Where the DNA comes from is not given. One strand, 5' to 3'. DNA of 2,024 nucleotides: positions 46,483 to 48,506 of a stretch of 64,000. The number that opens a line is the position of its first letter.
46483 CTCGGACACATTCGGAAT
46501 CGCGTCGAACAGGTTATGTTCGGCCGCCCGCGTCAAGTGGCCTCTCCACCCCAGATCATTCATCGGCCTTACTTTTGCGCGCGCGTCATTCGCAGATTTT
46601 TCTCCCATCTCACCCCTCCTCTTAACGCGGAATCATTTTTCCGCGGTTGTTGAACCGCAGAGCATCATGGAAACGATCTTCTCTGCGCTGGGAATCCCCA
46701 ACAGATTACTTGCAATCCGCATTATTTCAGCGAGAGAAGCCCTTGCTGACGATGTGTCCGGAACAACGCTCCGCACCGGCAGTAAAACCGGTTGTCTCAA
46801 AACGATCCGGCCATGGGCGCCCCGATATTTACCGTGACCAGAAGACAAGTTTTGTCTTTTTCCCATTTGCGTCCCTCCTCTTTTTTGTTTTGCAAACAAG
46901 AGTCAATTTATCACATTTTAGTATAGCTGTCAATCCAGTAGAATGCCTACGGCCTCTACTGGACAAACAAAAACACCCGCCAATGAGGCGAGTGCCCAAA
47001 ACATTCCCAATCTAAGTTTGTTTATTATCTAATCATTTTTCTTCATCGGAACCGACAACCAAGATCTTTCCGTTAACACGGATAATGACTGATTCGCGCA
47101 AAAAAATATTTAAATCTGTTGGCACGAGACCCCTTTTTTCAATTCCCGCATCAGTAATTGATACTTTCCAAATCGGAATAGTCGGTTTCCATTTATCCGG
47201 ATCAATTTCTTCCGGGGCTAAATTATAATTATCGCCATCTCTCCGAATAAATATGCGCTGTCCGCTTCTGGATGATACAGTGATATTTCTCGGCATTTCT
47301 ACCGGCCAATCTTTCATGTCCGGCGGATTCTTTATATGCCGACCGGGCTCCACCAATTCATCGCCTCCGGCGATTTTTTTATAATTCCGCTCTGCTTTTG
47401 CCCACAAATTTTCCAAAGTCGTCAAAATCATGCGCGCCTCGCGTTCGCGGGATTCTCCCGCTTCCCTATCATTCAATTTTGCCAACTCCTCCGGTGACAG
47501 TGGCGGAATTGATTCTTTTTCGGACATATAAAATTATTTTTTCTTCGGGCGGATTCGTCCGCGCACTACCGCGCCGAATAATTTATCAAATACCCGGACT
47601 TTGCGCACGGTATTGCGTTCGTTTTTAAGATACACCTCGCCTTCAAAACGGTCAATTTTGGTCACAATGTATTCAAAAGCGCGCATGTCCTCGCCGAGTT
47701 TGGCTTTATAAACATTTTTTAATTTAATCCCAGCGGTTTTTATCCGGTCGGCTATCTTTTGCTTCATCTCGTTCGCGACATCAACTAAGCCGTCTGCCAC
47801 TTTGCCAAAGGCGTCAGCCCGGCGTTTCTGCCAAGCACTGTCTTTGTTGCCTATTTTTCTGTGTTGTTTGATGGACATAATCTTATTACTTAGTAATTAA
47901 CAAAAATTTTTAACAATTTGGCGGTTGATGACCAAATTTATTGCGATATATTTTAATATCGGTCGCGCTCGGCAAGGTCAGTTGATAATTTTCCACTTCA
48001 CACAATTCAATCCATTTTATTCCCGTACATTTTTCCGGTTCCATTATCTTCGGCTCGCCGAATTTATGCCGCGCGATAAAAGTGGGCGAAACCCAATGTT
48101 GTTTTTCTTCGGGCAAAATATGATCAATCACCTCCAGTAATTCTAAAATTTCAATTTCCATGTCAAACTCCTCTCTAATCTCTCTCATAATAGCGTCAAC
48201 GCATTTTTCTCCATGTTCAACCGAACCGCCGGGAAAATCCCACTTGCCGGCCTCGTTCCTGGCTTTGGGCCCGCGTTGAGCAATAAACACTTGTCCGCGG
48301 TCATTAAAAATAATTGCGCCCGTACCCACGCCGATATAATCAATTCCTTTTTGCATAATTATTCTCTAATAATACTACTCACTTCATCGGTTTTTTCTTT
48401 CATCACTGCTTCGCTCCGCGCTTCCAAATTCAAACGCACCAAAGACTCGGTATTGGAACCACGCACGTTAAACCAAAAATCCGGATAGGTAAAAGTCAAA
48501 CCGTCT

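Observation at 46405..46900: GC-rich islet with two small strong-SD genes on the minus strand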

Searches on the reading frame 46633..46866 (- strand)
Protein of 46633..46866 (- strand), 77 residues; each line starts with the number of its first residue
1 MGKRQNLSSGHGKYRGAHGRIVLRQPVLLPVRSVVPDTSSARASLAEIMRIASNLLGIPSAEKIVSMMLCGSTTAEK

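Call 11: search_protein_families(library=pfam, proteins=[window:46633-46866:-], max_evalue=1)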
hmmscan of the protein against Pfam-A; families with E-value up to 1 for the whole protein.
window:46633-46866:- (77 aa): 0 families

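Call 13: find_homologous_proteins(query=window:46633-46866:-, max_evalue=0.01)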
Query window:46633-46866:- (77 aa): 2 proteins with E <= 0.01 among 3 candidates.
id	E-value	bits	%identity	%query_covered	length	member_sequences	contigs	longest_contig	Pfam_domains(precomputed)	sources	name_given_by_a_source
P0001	4.4e-41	155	100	100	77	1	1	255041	-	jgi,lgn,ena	-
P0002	1.8e-38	147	96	100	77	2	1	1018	-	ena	-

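Call 16: find_encoding_contigs(protein=P0002, flank=6000)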
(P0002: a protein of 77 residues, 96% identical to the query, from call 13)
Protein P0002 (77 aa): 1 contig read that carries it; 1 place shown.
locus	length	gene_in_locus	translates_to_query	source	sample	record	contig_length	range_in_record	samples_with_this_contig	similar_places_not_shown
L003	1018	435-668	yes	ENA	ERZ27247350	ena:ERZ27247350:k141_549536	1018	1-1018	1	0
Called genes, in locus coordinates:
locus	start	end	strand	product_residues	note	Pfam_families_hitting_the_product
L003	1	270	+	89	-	?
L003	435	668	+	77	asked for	-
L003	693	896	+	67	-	-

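Call 58: search_protein_families(library=phrogs, proteins=[window:46633-46866:-], max_evalue=1)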
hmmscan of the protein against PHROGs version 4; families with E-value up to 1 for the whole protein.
window:46633-46866:- (77 aa): 0 families

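Call 59: search_protein_families(library=padloc, proteins=[window:46633-46866:-], max_evalue=1)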
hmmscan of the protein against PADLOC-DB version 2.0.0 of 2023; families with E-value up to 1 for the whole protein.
window:46633-46866:- (77 aa): 1 family
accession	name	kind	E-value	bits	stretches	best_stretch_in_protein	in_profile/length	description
PDLC02899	DpdK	-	0.03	11.9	1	14-76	145-207/247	DpdK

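Call 60: search_protein_families(library=ncbifam, proteins=[window:46633-46866:-], max_evalue=1)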
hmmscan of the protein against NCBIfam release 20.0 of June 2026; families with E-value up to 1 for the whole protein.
window:46633-46866:- (77 aa): 0 families

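Call 68: find_related_loci(query=A4, collection=viral_contigs, flank=4000)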
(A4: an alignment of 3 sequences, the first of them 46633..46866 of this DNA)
Query A4 (77 aa) in viral_contigs; peptide patterns used: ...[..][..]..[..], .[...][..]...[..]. (x = any residue, [..] = any of these).
55 stretches matched a pattern, but none encodes a relative of the query by tblastn (E <= 1e-3).

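Call 72: predict_structure(alignment_id=A6)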
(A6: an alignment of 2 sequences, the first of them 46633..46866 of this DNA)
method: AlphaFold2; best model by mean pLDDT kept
length: 77 residues; sequences in the alignment: 2
mean_pLDDT: 63.8   pTM: 0.33
mean pLDDT of the five models: 63.8, 62.1, 61.4, 60.1, 59.0
residues with pLDDT >= 90: 0; 70-90: 28; 50-70: 35; < 50: 14
segments of 3 or more residues with pLDDT < 50: 5-12
pLDDT, mean of each block of 10 residues (from residue 1): 47 50 52 56 80 86 80 54
secondary structure, 60 per line:
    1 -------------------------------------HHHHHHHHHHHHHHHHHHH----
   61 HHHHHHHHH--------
elements in order: H38-56 H61-69

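Call 73: search_solved_structures(query=A4, max_evalue=10, show_alignments=3)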
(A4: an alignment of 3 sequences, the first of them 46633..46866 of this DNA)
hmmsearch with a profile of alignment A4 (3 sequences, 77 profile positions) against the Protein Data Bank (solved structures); distinct sequences matched with E-value up to 10: 0.

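Call 78: fold_search(model_id=the predicted structure, library=pdb)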
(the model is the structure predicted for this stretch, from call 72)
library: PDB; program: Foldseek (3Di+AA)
matches with E <= 10: 1; with E <= 0.001: 0
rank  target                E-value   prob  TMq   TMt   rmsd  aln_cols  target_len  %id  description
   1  6a7v_D                9.9e+00  0.25  0.30  0.37   0.7        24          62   17  Crystal structure of Mycobacterium tuberculosis VapBC11 toxin-antitoxin complex (released 2018-10-10)

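Call 97: search_dna_similar(query=window:46633-46866:-, collection=phages, mode=protein, max_evalue=0.1, max_rows=5)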
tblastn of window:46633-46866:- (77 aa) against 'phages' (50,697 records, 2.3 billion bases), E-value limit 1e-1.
No match.

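Call 100: search_dna_similar(query=window:46633-46866:-, collection=plasmids, mode=protein, max_evalue=0.1, max_rows=5)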
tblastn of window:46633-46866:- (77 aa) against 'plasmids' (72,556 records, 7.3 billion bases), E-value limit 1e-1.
No match.

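Call 103: list_cluster_members(proteins=[window:46633-46866:-, window:46405-46608:-, window:45429-46328:+, window:47534-47878:-])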
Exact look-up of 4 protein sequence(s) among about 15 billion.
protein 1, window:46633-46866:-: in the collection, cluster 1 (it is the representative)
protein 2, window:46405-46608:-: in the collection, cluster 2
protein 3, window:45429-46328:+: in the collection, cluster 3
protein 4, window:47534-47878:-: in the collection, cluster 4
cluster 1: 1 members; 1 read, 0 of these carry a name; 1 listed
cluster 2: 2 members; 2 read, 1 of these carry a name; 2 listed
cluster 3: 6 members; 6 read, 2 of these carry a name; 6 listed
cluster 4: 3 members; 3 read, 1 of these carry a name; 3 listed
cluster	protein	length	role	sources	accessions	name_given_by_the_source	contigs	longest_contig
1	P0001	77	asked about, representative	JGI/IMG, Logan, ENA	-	-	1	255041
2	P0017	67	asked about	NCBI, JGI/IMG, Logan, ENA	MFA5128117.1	MAG: hypothetical protein WC457_03915 [Patescibacteria group bacterium]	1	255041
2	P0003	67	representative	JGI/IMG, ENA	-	-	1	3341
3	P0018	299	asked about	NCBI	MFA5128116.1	MAG: M48 family metallopeptidase [Patescibacteria group bacterium]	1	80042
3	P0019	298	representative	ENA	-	-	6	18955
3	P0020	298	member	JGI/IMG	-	heat shock protein HtpX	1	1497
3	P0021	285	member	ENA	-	-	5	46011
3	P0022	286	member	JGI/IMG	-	-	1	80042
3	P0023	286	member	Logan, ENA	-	-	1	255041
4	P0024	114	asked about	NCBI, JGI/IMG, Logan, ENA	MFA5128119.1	MAG: hypothetical protein WC457_03925 [Patescibacteria group bacterium]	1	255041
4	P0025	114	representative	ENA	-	-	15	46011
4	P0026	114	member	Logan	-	-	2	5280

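Call 104: find_encoding_contigs(protein=P0025, flank=4000, max_places=10)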
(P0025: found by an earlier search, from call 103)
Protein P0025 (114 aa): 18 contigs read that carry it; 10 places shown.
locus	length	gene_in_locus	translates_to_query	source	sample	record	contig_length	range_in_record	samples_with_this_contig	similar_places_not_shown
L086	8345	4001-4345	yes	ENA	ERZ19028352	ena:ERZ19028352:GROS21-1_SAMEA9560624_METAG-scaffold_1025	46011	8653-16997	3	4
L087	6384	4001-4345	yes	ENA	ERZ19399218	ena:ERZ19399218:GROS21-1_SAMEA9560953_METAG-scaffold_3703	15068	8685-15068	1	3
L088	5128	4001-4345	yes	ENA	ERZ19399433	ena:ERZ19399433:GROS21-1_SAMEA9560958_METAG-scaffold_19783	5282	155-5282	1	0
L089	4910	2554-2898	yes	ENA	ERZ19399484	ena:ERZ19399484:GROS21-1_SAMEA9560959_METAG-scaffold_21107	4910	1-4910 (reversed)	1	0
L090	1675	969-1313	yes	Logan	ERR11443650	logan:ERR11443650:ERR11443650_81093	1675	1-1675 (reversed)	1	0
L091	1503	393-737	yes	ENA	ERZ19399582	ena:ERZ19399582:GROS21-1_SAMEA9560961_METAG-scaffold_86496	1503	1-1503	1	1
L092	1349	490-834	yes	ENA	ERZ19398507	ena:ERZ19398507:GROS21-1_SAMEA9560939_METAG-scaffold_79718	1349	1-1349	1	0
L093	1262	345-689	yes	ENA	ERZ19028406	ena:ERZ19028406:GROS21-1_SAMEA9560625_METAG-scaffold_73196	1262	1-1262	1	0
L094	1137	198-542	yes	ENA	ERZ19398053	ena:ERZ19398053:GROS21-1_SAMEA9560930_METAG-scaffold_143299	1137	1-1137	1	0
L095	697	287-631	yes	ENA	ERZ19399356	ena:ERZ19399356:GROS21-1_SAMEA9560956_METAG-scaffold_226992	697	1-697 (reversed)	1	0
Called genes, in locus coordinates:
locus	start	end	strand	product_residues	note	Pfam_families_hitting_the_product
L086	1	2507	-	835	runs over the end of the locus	PF02861:Clp_N, PF13191:AAA_16 (weak), PF00004:AAA, PF17871:AAA_lid_9, PF00158:Sigma54_activat, PF07724:AAA_2, PF00004:AAA, PF07728:AAA_5, +9 more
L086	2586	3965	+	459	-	PF02878:PGM_PMM_I, PF02879:PGM_PMM_II, PF02880:PGM_PMM_III, PF00408:PGM_PMM_IV (weak)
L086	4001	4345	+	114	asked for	-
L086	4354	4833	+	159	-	-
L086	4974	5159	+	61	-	-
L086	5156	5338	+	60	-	-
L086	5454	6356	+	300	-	-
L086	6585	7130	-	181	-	PF00078:RVT_1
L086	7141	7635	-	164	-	PF00078:RVT_1 (faint)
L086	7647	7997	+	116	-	PF05635:23S_rRNA_IVP (weak), PF22296:bAvd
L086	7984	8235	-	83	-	-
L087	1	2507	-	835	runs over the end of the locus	PF02861:Clp_N, PF13191:AAA_16 (weak), PF00004:AAA, PF17871:AAA_lid_9, PF00158:Sigma54_activat, PF07724:AAA_2, PF00004:AAA, PF07728:AAA_5, +9 more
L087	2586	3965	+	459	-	PF02878:PGM_PMM_I, PF02879:PGM_PMM_II, PF02880:PGM_PMM_III, PF00408:PGM_PMM_IV (weak)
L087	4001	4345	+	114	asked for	-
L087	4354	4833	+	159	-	-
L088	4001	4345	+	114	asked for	-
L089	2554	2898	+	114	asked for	-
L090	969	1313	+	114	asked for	-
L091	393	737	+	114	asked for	-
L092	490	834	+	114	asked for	-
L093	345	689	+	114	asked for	-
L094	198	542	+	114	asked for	-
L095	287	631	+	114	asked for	-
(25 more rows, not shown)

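Call 107: find_encoding_contigs(protein=P0019, flank=4000, max_places=10)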
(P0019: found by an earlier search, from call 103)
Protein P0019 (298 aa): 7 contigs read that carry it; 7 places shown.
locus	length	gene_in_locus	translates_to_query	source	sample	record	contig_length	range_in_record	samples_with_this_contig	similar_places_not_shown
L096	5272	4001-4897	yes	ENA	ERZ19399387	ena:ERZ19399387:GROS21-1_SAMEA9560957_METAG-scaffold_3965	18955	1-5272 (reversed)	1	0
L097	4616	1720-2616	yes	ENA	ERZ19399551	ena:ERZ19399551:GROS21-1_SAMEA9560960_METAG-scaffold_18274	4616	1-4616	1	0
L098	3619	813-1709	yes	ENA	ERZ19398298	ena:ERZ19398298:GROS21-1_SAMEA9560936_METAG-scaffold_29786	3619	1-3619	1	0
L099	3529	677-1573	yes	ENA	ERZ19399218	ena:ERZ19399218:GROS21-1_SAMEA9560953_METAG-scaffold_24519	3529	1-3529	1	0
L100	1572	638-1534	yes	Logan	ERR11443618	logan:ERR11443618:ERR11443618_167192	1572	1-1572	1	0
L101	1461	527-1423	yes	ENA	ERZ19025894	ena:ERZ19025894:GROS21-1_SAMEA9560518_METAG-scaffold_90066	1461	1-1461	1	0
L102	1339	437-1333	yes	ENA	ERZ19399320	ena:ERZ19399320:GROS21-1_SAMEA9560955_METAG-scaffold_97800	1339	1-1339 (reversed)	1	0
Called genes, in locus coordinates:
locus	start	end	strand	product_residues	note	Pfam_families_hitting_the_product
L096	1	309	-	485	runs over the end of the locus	PF04326:SLFN_AlbA_2, PF13749:HATPase_c_4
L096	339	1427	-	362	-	PF02912:Phe_tRNA-synt_N, PF01409:tRNA-synt_2d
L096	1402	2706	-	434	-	PF02163:Peptidase_M50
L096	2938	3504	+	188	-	PF04011:LemA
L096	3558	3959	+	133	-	PF13366:PDDEXK_3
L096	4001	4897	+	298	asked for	PF01435:Peptidase_M48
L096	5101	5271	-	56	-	?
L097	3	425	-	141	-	?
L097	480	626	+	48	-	-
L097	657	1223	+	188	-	PF04011:LemA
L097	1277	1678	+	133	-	PF13366:PDDEXK_3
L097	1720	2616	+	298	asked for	PF01435:Peptidase_M48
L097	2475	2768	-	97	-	-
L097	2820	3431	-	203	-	PF01936:NYN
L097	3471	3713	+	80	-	-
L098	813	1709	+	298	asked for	PF01435:Peptidase_M48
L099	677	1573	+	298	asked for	PF01435:Peptidase_M48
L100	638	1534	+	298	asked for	PF01435:Peptidase_M48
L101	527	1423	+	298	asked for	PF01435:Peptidase_M48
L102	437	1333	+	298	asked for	PF01435:Peptidase_M48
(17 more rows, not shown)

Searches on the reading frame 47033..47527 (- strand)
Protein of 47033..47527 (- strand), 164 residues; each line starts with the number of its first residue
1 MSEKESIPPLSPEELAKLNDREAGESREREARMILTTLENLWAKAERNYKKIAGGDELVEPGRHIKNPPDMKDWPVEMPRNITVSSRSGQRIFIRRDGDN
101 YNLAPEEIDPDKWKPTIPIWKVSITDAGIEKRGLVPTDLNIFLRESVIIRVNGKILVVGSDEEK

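Call 11: search_protein_families(library=pfam, proteins=[window:47033-47527:-], max_evalue=1)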
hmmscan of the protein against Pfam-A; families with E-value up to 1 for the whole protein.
window:47033-47527:- (164 aa): 0 families

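Call 55: find_related_loci(query=A3, collection=metagenome_contigs, flank=4000)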
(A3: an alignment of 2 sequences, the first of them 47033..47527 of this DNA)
Query A3 (164 aa) in metagenome_contigs; peptide patterns used: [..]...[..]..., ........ (x = any residue, [..] = any of these).
228 stretches matched a pattern, but none encodes a relative of the query by tblastn (E <= 1e-3).

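Call 58: search_protein_families(library=phrogs, proteins=[window:47033-47527:-], max_evalue=1)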
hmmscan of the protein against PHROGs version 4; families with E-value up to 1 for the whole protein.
window:47033-47527:- (164 aa): 0 families

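Call 59: search_protein_families(library=padloc, proteins=[window:47033-47527:-], max_evalue=1)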
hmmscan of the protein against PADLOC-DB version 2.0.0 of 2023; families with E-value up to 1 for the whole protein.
window:47033-47527:- (164 aa): 0 families

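Call 60: search_protein_families(library=ncbifam, proteins=[window:47033-47527:-], max_evalue=1)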
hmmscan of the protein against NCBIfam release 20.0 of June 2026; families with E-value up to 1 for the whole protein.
window:47033-47527:- (164 aa): 0 families

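Call 67: find_related_loci(query=A3, collection=viral_contigs, flank=4000)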
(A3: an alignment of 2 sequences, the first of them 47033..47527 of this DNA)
Query A3 (164 aa) in viral_contigs; peptide patterns used: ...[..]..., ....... (x = any residue, [..] = any of these).
70 stretches matched a pattern, but none encodes a relative of the query by tblastn (E <= 1e-3).

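Call 99: search_dna_similar(query=window:47033-47527:-, collection=phages, mode=protein, max_evalue=0.1, max_rows=5)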
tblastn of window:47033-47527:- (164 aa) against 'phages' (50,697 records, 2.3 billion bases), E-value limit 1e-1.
No match.

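Call 102: list_cluster_members(proteins=[P0011, L084:2555-2788:+, L084:2359-2529:+, L084:1756-2253:+, window:47033-47527:-, window:57985-58290:-])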
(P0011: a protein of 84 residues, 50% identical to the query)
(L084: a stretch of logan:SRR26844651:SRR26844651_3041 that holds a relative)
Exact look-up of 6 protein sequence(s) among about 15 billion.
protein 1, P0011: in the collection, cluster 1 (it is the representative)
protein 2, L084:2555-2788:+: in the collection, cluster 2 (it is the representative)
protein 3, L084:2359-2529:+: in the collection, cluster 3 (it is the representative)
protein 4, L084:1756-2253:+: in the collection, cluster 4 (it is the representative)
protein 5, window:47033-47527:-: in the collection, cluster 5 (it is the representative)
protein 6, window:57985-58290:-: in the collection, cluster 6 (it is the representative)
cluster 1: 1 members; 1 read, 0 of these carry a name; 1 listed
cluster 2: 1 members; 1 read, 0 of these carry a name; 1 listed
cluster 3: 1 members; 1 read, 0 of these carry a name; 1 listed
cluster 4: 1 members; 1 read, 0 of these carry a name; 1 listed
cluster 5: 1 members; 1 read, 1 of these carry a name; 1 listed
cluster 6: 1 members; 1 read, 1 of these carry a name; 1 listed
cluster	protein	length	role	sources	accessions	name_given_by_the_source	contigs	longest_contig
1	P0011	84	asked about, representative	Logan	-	-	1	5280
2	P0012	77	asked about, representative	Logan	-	-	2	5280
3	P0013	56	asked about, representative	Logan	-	-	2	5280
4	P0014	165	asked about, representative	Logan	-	-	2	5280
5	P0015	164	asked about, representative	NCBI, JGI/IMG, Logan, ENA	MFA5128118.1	MAG: hypothetical protein WC457_03920 [Patescibacteria group bacterium]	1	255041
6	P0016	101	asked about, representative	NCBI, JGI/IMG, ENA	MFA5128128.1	MAG: hypothetical protein WC457_03970 [Patescibacteria group bacterium] | hypothetical protein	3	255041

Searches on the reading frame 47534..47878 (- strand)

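Call 11: search_protein_families(library=pfam, proteins=[window:47534-47878:-], max_evalue=1)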
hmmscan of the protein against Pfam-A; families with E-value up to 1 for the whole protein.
window:47534-47878:- (114 aa): 2 families
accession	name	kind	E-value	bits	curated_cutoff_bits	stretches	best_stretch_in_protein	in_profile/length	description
PF17621.7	DUF5508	-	0.081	12.5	27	1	38-83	98-143/263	Family of unknown function (DUF5508)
PF19484.4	DUF6020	-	0.34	9.6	28.3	1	33-74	407-451/604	Family of unknown function (DUF6020)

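Call 58: search_protein_families(library=phrogs, proteins=[window:47534-47878:-], max_evalue=1)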
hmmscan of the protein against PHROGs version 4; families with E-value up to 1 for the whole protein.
window:47534-47878:- (114 aa): 6 families
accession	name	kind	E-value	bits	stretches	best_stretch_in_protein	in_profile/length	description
phrog_15384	-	unknown function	0.078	13.6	1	35-77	9-50/79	-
phrog_343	-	unknown function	0.13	13.1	1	31-61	101-131/135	-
phrog_11312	-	unknown function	0.14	13.6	1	10-64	24-78/109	-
phrog_27895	-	unknown function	0.16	12.9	1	21-39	20-38/42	-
phrog_7968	-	unknown function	0.28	12.3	1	21-44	25-48/54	-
phrog_28752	-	unknown function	0.5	9.9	1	19-62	577-620/671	-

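Call 59: search_protein_families(library=padloc, proteins=[window:47534-47878:-], max_evalue=1)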
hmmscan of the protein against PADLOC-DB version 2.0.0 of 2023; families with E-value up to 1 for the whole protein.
window:47534-47878:- (114 aa): 0 families

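Call 60: search_protein_families(library=ncbifam, proteins=[window:47534-47878:-], max_evalue=1)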
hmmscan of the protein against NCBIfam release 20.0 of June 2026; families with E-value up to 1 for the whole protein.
window:47534-47878:- (114 aa): 0 families

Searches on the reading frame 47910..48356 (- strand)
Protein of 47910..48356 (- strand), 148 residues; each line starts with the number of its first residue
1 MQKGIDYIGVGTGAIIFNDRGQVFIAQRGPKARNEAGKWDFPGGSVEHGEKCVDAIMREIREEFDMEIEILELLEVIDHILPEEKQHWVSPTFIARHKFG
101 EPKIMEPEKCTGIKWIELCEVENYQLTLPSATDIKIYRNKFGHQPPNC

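Call 11: search_protein_families(library=pfam, proteins=[window:47910-48356:-], max_evalue=1)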
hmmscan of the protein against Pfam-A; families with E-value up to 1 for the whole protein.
window:47910-48356:- (148 aa): 3 families
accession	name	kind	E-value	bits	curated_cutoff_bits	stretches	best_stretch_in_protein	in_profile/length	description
PF00293.34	NUDIX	-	1.5e-18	67.6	21.1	1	10-121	4-118/134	NUDIX domain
PF14815.12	NUDIX_4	-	2.3e-09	37.5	35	1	14-126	3-103/113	NUDIX domain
PF22327.2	Nudt16-like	-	0.0024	18.3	27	1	37-75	33-72/161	U8 snoRNA-decapping enzyme-like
